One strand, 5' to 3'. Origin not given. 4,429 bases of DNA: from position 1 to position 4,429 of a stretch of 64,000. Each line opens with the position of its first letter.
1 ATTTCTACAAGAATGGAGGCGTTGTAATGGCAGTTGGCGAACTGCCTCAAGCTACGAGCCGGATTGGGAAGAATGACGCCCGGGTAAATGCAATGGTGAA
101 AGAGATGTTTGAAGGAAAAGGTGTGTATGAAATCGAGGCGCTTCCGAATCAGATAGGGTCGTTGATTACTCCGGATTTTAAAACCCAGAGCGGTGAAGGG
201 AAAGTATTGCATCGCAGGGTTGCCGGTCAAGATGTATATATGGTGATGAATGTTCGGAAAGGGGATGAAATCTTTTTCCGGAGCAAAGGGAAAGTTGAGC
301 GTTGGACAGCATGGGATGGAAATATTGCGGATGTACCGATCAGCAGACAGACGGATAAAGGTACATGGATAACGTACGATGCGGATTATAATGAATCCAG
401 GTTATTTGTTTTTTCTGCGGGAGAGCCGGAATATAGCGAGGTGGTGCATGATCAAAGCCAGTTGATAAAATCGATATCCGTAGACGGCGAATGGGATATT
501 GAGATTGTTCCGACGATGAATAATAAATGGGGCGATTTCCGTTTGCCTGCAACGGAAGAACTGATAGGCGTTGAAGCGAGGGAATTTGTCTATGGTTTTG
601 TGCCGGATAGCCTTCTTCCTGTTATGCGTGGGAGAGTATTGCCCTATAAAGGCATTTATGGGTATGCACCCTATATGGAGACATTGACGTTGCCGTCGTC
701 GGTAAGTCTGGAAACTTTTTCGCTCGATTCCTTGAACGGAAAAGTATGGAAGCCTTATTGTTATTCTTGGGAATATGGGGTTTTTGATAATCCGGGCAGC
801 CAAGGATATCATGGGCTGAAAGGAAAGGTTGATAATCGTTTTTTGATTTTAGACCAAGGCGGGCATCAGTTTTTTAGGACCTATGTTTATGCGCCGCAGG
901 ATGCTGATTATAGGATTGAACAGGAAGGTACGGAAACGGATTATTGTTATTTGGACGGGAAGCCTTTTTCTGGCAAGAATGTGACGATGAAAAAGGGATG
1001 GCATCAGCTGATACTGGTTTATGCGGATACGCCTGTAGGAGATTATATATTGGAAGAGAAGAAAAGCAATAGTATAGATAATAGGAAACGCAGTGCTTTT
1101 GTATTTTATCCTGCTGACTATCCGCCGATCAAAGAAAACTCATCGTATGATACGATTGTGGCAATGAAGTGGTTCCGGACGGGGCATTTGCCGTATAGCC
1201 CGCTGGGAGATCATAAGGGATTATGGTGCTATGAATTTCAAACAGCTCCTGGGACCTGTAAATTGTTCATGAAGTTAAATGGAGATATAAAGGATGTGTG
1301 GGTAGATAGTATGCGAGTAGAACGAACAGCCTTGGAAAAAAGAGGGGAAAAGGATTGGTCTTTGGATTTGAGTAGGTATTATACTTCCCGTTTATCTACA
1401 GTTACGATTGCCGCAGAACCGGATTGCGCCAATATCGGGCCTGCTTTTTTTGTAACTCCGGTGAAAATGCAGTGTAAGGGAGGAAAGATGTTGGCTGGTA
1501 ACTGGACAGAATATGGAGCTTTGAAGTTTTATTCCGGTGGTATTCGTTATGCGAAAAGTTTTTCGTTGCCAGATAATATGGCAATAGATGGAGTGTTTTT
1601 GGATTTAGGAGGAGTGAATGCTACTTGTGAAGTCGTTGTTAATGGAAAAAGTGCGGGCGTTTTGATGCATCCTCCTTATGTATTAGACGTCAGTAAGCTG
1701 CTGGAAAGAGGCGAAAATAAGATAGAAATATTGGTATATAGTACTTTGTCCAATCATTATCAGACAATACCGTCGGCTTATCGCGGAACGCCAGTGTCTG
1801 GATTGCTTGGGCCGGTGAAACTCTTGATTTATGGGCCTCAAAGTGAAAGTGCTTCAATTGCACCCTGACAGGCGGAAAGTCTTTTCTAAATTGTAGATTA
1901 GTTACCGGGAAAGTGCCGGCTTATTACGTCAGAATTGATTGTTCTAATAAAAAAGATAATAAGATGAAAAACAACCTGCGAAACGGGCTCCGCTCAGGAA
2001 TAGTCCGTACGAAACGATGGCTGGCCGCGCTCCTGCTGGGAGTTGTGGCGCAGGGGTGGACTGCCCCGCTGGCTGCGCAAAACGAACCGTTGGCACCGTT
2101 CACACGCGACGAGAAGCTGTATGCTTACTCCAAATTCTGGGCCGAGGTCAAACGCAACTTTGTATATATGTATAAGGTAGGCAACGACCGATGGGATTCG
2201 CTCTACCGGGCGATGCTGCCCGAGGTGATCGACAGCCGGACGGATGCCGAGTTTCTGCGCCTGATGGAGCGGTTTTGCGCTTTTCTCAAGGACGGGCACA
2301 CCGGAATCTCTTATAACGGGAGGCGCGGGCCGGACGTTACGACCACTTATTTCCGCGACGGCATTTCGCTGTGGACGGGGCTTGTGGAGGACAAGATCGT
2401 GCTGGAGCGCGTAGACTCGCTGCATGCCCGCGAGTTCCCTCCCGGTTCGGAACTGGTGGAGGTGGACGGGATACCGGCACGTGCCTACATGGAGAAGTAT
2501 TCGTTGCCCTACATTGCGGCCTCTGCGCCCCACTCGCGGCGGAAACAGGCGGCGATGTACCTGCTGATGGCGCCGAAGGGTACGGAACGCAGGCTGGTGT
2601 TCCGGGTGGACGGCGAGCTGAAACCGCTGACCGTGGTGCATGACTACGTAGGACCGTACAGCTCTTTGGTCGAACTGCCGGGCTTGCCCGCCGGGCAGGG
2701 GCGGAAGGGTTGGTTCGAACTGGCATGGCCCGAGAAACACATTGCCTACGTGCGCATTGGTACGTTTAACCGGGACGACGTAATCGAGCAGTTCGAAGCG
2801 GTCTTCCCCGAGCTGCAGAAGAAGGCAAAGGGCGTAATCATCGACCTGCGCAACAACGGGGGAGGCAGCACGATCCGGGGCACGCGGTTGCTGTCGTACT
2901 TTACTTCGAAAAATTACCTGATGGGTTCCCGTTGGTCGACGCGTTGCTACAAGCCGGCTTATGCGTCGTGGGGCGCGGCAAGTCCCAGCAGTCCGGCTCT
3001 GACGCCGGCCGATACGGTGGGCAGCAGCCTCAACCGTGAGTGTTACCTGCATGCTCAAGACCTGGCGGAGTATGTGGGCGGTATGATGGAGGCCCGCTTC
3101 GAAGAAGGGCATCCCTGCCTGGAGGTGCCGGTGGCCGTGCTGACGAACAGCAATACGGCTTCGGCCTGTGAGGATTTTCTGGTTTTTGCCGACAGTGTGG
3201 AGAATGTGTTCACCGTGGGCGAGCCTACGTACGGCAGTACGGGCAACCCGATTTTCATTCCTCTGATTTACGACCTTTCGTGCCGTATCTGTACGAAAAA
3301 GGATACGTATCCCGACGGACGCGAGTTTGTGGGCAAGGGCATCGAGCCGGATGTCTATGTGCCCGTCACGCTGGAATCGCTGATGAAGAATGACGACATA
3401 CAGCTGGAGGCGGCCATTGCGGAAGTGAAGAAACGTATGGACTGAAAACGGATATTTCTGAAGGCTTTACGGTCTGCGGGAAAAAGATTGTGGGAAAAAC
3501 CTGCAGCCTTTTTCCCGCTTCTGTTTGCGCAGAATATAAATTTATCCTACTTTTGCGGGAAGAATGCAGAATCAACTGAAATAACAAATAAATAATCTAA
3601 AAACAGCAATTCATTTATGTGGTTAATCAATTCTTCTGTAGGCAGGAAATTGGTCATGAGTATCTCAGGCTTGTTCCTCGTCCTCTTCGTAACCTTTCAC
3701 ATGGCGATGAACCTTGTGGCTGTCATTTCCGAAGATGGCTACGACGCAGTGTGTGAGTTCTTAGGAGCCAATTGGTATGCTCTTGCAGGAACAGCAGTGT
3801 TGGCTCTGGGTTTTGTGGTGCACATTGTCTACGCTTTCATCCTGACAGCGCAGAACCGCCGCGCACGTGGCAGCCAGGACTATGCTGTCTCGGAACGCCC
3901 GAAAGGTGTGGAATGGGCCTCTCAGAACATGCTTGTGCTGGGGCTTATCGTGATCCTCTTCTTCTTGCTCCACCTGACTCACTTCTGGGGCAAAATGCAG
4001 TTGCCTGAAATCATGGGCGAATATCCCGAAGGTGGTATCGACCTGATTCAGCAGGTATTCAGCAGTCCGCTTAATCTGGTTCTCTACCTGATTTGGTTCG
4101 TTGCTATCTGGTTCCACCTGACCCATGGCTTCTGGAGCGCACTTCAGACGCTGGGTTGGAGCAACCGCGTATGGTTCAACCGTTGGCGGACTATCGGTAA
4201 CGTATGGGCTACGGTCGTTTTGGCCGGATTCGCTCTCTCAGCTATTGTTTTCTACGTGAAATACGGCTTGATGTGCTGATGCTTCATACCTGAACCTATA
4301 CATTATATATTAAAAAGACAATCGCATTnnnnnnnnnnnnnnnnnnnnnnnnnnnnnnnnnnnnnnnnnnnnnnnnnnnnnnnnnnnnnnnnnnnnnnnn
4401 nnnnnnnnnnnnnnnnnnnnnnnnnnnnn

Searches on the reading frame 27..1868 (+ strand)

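Call 7: search_protein_families(library=pfam, proteins=[window:27-1868:+], max_evalue=0.001)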
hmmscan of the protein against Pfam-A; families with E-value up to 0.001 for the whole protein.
window:27-1868:+ (613 aa): 3 families
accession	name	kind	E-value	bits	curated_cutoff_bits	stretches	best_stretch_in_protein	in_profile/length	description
PF22666.2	Glyco_hydro_2_N2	-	1.4e-06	28.9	27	1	507-576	51-123/167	Glycosyl hydrolase 2 galactose-binding domain-like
PF02837.24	Glyco_hydro_2_N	-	0.00014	22.3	28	1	497-572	58-135/169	Glycosyl hydrolases family 2, sugar binding domain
PF17132.9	Glyco_hydro_106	-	0.00094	18.2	29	0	3-103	623-739/743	alpha-L-rhamnosidase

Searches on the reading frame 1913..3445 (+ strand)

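Call 7: search_protein_families(library=pfam, proteins=[window:1913-3445:+], max_evalue=0.001)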
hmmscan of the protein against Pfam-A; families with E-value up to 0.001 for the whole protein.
window:1913-3445:+ (510 aa): 1 family
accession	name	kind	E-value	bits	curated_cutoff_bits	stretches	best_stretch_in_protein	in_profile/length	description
PF03572.23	Peptidase_S41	-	5e-24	85.2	24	1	277-483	2-165/165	Peptidase family S41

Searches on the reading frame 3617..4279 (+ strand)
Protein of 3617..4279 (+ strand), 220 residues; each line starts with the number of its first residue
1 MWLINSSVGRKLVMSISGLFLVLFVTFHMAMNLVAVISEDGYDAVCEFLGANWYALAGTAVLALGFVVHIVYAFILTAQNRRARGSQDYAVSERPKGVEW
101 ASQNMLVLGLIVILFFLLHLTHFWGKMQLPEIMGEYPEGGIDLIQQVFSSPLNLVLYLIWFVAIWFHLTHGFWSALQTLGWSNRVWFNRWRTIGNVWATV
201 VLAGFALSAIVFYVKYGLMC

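Call 7: search_protein_families(library=pfam, proteins=[window:3617-4279:+], max_evalue=0.001)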
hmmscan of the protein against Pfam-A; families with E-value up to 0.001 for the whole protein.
window:3617-4279:+ (220 aa): 1 family
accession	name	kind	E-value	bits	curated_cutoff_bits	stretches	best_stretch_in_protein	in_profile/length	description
PF01127.27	Sdh_cyt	-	0.00024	21.6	25.8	0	13-71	25-85/122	Succinate dehydrogenase/Fumarate reductase transmembrane subunit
